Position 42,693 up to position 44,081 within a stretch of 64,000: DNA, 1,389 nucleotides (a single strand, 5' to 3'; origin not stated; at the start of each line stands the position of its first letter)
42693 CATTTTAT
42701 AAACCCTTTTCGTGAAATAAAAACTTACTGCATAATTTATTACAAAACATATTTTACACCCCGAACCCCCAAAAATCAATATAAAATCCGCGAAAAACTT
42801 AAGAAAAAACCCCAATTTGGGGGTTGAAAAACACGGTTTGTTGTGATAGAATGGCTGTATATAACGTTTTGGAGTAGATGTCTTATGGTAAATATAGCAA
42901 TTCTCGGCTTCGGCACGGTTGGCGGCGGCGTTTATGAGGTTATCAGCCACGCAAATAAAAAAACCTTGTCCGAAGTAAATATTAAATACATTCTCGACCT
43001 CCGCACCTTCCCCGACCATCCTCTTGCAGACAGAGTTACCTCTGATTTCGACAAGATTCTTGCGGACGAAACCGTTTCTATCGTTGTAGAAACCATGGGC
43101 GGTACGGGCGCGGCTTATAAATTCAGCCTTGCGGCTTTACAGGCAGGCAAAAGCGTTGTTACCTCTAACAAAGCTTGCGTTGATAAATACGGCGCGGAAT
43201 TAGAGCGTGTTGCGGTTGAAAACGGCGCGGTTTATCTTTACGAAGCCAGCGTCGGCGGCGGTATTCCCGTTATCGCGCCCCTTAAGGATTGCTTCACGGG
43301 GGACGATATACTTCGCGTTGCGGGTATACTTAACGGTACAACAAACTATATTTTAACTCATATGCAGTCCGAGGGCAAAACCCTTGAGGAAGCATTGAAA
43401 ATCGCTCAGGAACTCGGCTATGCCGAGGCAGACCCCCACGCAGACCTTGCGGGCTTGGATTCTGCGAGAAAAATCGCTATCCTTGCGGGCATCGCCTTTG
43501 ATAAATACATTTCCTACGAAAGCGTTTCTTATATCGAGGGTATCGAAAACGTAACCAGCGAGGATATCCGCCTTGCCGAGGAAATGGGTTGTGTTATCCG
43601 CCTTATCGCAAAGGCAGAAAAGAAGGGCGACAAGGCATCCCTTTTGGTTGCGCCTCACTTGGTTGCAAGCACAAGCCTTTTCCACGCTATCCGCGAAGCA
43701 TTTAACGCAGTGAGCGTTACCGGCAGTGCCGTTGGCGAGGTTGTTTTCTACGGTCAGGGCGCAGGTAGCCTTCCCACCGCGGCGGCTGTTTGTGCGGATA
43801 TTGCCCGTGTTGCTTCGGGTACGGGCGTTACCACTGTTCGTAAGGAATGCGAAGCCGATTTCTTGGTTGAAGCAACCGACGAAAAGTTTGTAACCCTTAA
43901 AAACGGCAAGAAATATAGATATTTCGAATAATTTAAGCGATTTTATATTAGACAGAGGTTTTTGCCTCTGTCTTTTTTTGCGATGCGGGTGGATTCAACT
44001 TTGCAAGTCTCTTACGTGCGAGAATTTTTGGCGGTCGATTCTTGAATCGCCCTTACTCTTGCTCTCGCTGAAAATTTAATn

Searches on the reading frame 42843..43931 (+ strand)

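Call 88: search_protein_families(library=pfam, proteins=[window:42843-43931:+], max_evalue=0.001)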
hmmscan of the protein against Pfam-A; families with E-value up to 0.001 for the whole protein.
window:42843-43931:+ (362 aa): 2 families
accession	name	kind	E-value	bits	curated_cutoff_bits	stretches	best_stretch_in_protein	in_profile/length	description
PF00742.24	Homoserine_dh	-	1.6e-60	204.3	22.9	1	142-320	1-172/173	Homoserine dehydrogenase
PF03447.22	NAD_binding_3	-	2.7e-11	44.7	24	1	22-134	1-116/116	Homoserine dehydrogenase, NAD binding domain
